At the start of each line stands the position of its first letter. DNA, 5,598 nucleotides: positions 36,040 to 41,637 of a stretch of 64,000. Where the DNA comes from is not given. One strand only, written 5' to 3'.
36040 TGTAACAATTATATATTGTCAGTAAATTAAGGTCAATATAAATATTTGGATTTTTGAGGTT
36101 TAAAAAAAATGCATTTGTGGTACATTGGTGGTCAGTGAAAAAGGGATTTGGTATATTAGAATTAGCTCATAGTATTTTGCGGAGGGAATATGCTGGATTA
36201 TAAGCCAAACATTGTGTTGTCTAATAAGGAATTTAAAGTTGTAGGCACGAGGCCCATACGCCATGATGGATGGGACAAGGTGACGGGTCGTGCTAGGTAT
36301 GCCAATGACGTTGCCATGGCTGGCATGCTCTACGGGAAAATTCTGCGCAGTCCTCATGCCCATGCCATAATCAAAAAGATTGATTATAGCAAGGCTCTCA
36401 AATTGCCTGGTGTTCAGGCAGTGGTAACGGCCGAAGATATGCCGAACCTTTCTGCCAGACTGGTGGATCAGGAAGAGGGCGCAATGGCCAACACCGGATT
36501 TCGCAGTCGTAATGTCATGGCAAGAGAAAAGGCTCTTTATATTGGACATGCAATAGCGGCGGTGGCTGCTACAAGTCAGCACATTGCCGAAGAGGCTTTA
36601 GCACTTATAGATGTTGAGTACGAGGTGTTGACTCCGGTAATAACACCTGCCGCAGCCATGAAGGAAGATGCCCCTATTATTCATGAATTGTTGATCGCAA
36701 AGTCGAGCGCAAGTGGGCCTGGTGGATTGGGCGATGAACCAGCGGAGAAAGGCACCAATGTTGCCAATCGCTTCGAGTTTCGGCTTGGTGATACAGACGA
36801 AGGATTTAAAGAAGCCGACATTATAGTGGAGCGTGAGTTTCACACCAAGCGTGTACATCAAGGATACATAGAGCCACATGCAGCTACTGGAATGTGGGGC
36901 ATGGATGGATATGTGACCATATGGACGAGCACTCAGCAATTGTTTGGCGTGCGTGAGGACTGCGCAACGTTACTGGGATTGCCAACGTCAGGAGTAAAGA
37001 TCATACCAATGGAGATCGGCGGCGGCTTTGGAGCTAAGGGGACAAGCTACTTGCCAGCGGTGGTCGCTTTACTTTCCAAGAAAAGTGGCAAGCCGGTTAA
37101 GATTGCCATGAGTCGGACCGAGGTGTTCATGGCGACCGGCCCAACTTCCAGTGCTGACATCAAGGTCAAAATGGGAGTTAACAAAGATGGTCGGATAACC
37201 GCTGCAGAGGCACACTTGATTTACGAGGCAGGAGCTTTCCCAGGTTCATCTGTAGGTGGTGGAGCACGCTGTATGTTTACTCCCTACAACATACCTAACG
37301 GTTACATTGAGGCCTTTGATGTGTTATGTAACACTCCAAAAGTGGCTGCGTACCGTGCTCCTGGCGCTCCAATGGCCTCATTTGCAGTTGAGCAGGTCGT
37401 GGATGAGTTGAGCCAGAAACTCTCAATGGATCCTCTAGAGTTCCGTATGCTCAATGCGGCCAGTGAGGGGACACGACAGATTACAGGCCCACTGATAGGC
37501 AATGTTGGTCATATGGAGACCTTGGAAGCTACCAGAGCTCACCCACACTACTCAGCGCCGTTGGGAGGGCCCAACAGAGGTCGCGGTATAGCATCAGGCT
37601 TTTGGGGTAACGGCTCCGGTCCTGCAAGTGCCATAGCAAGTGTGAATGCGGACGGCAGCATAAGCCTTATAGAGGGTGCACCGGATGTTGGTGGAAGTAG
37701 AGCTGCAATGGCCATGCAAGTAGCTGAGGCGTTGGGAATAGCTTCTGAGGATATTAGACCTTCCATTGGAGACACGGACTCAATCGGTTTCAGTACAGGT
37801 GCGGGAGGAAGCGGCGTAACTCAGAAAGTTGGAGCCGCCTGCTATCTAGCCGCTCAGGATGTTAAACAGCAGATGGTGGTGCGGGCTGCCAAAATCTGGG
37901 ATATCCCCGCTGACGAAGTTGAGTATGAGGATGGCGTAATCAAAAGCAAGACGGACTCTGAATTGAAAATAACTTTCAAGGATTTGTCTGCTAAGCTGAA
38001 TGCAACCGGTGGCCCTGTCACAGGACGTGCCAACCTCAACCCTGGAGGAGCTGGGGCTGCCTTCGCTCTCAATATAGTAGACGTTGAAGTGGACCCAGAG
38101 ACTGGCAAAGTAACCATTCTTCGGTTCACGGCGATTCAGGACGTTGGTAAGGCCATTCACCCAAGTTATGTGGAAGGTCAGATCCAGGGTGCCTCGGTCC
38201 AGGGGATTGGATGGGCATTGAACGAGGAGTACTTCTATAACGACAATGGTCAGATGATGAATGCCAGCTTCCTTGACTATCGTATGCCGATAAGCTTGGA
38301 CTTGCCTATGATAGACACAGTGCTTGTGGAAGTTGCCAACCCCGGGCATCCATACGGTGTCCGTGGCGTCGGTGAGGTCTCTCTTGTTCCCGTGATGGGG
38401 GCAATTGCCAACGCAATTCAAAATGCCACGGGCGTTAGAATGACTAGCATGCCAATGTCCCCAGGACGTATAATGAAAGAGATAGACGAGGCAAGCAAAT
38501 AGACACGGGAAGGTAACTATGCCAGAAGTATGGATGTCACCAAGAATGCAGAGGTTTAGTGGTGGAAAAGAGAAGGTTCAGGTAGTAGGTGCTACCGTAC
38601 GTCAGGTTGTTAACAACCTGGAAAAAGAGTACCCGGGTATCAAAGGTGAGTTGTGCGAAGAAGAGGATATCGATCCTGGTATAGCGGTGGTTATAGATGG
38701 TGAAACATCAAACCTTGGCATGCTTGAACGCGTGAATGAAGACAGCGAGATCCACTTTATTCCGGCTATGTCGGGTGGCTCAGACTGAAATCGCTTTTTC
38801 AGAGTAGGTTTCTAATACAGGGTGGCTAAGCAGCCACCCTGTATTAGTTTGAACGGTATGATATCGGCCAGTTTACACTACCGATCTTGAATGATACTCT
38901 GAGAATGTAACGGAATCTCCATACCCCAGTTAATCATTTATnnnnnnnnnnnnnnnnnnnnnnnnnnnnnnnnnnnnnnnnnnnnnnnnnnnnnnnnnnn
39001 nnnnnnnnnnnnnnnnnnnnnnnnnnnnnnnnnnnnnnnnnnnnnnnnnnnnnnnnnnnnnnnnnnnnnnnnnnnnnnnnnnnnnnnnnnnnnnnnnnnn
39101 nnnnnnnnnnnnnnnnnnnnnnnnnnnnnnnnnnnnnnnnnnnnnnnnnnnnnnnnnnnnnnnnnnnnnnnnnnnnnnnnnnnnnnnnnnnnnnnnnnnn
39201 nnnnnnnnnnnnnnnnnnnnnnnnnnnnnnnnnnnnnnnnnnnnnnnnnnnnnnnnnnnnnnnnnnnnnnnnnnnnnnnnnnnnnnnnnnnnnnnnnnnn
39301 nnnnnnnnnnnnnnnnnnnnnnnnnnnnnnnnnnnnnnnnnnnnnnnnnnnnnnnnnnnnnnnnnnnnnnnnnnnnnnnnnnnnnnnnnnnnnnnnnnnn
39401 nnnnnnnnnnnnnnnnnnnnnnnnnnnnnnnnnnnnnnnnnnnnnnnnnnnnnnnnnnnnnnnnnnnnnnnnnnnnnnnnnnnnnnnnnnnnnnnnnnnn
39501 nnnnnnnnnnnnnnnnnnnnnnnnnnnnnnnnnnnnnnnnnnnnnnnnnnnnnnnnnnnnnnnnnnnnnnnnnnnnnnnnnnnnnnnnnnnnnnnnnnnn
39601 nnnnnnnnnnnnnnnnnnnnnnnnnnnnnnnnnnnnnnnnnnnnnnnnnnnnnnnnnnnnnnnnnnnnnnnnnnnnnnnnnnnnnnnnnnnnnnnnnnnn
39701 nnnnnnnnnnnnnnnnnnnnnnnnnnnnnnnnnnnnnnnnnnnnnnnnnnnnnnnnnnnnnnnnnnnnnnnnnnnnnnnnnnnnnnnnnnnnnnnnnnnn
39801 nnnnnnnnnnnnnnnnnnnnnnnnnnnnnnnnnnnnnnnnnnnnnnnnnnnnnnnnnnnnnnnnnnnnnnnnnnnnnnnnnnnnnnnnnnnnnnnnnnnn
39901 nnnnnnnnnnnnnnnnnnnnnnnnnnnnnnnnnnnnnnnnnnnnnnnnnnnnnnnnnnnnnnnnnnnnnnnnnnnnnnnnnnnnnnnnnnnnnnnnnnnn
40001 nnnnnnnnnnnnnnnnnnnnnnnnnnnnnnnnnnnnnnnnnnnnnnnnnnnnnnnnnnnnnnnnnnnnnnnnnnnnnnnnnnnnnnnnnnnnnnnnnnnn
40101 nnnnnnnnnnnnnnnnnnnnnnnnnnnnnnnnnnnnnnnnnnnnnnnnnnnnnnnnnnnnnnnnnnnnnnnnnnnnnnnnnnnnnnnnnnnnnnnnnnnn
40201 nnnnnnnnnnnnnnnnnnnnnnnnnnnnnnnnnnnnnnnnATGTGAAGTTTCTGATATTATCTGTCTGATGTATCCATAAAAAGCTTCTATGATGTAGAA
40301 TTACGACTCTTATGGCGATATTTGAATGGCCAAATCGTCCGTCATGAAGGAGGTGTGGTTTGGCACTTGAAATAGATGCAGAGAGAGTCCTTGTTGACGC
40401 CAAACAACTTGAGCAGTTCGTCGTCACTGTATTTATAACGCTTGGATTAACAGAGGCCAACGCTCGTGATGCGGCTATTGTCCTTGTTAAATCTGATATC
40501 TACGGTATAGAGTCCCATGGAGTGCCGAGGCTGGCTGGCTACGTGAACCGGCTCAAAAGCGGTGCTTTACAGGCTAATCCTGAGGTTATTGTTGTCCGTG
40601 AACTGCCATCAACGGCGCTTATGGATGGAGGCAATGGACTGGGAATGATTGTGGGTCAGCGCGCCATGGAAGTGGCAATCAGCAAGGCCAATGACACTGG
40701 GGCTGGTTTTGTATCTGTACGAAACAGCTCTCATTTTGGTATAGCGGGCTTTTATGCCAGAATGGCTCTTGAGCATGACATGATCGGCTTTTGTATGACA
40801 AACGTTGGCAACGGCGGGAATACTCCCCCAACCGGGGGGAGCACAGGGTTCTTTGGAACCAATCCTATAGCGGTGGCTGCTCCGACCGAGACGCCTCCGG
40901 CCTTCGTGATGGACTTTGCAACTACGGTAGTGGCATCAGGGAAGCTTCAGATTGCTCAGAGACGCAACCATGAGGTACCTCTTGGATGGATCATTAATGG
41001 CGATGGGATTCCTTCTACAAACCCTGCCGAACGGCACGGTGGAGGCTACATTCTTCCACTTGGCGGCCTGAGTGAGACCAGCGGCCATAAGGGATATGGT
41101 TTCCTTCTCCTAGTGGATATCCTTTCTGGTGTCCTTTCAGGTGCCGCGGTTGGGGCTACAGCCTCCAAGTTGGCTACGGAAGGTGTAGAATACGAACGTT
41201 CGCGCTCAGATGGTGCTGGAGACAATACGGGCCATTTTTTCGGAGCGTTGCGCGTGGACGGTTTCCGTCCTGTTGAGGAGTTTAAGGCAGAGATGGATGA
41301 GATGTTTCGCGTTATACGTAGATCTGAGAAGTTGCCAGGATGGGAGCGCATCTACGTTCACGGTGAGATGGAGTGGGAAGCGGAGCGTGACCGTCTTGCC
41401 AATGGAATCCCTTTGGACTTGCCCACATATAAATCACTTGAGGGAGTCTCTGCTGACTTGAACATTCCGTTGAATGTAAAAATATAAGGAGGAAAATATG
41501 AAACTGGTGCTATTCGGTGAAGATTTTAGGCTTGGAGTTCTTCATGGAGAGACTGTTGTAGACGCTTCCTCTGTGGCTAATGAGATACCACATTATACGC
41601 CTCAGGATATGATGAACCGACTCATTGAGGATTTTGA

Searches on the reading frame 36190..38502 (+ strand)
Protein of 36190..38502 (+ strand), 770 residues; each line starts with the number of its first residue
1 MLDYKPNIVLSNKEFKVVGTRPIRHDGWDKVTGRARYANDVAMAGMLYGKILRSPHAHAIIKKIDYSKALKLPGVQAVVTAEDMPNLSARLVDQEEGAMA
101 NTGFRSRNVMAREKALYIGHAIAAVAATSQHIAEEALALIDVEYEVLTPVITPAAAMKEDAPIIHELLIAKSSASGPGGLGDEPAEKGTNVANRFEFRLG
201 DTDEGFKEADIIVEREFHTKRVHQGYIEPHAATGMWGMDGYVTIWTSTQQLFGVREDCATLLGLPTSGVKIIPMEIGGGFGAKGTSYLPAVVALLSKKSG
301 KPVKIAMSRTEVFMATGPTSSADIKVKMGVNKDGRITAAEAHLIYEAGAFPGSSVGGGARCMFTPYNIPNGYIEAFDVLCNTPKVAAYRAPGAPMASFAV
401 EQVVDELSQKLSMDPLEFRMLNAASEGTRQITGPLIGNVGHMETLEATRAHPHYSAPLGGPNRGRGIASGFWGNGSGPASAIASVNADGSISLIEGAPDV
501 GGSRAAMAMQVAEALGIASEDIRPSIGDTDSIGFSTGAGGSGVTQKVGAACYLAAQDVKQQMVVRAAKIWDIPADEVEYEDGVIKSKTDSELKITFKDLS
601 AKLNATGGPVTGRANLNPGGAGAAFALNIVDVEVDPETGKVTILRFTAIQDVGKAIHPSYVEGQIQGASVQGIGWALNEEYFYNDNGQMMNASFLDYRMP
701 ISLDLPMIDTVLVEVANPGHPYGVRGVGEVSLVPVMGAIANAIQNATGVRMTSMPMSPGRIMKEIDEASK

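Call 8: search_protein_families(library=pfam, proteins=[window:36190-38502:+])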
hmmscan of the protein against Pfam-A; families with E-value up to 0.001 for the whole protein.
window:36190-38502:+ (770 aa): 3 families
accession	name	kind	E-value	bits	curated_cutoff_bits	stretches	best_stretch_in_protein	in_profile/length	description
PF02738.23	MoCoBD_1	-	1.2e-66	224.8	27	1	188-423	6-244/244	Molybdopterin cofactor-binding domain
PF20256.3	MoCoBD_2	-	1.6e-61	208.8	27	1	462-706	24-283/283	Molybdopterin cofactor-binding domain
PF01315.27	Ald_Xan_dh_C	-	4.8e-31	107.8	31.3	1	32-147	1-109/110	Aldehyde oxidase and xanthine dehydrogenase, a/b hammerhead domain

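Call 61: search_protein_families(library=ncbifam, proteins=[window:36190-38502:+], max_evalue=0.001)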
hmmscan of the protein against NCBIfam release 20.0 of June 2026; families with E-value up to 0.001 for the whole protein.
window:36190-38502:+ (770 aa): 13 families
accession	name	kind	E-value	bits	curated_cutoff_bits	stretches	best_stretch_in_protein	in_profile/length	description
TIGR03194.1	4hydrxCoA_A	equivalog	3.7e-140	468.7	994.55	1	25-763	4-744/746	4-hydroxybenzoyl-CoA reductase subunit alpha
NF043082.1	XdhA_XDHase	equivalog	8.4e-135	450.7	780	1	18-768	1-755/758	xanthine dehydrogenase subunit XdhA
NF007426.0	PRK09970.1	equivalog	6.1e-132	441.2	916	1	15-767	3-757/761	xanthine dehydrogenase molybdenum-binding subunit XdhA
NF041018.1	glyceraldDH_alpha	equivalog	8.4e-116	388.1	790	1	18-761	3-740/741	glyceraldehyde dehydrogenase subunit alpha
TIGR03196.1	pucD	equivalog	3.1e-102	343.3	783.65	1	21-760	5-753/763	xanthine dehydrogenase subunit D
NF040766.1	CODH_aero_grp5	exception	1e-97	328.2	950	3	16-422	3-394/785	aerobic carbon-monoxide dehydrogenase large subunit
TIGR02416.1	CO_dehy_Mo_lg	equivalog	9.7e-96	321.6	991.15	2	31-423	6-394/770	aerobic carbon-monoxide dehydrogenase large subunit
NF045668.1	pterin_aldehy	equivalog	3.1e-90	303.5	1100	1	12-765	169-904/905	molybdopterin-dependent aldehyde oxidoreductase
TIGR03313.1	Se_sel_red_Mo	hypoth_equivalog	5e-89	299.2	1101.9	1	14-766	164-950/951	molybdopterin-dependent oxidoreductase Mo/Fe-S-binding subunit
TIGR03311.1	Se_dep_XDH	equivalog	3.3e-84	283.5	830.45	1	12-756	155-841/848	selenium-dependent xanthine dehydrogenase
NF041671.1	peri_hyde_PaoC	equivalog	5e-84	283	1180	1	14-767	14-733/735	aldehyde oxidoreductase molybdenum-binding subunit PaoC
TIGR02965.1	xanthine_xdhB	equivalog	1.1e-72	245.4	849.5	3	188-432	135-384/758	xanthine dehydrogenase molybdopterin binding subunit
TIGR02969.1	mam_aldehyde_ox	subfamily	8.2e-40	136.2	1912.3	3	196-423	714-947/1330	aldehyde oxidase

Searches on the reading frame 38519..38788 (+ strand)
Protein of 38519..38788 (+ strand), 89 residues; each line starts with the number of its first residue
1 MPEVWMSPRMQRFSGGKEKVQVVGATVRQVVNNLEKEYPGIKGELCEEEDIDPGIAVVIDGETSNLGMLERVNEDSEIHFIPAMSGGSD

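Call 61: search_protein_families(library=ncbifam, proteins=[window:38519-38788:+], max_evalue=0.001)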
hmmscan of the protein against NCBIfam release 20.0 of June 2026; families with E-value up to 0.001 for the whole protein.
window:38519-38788:+ (89 aa): 3 families
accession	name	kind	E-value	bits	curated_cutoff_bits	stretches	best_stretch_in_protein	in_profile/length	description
NF041918.1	SAMP1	equivalog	4.5e-10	39.9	60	1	16-87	14-91/91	ubiquitin-like small modifier protein 1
TIGR01687.1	moaD_arch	subfamily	2.7e-08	34.2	49.5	1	17-87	17-88/88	MoaD family protein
NF053661.1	Urm1_like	equivalog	8.9e-07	29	70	1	16-87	13-79/79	Urm1-like protein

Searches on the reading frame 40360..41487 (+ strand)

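Call 8: search_protein_families(library=pfam, proteins=[window:40360-41487:+])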
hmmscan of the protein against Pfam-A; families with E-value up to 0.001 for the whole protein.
window:40360-41487:+ (375 aa): 1 family
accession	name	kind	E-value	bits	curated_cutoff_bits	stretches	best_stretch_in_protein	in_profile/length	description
PF02615.19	Ldh_2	-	2.2e-110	369.3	38.8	1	12-360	1-332/333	Malate/L-lactate dehydrogenase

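Call 61: search_protein_families(library=ncbifam, proteins=[window:40360-41487:+], max_evalue=0.001)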
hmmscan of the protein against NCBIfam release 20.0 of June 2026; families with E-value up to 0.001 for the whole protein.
window:40360-41487:+ (375 aa): 5 families
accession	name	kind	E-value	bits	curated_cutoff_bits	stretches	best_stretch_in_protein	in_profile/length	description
NF040650.1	sulfolac_dhydr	equivalog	1.4e-70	238.1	500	1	15-371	6-337/339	L-sulfolactate dehydrogenase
NF007504.0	PRK10098.1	equivalog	1.4e-57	195.1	336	1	11-267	6-258/360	malate/lactate/ureidoglycolate dehydrogenase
NF011599.0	PRK15025.1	equivalog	2e-57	194.9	356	1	11-358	2-329/349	ureidoglycolate dehydrogenase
TIGR03175.1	AllD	equivalog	4.8e-55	187.1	496.2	1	12-355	3-326/349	ureidoglycolate dehydrogenase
NF009750.0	PRK13260.1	equivalog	5e-32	111.3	316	1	12-354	3-323/332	3-dehydro-L-gulonate 2-dehydrogenase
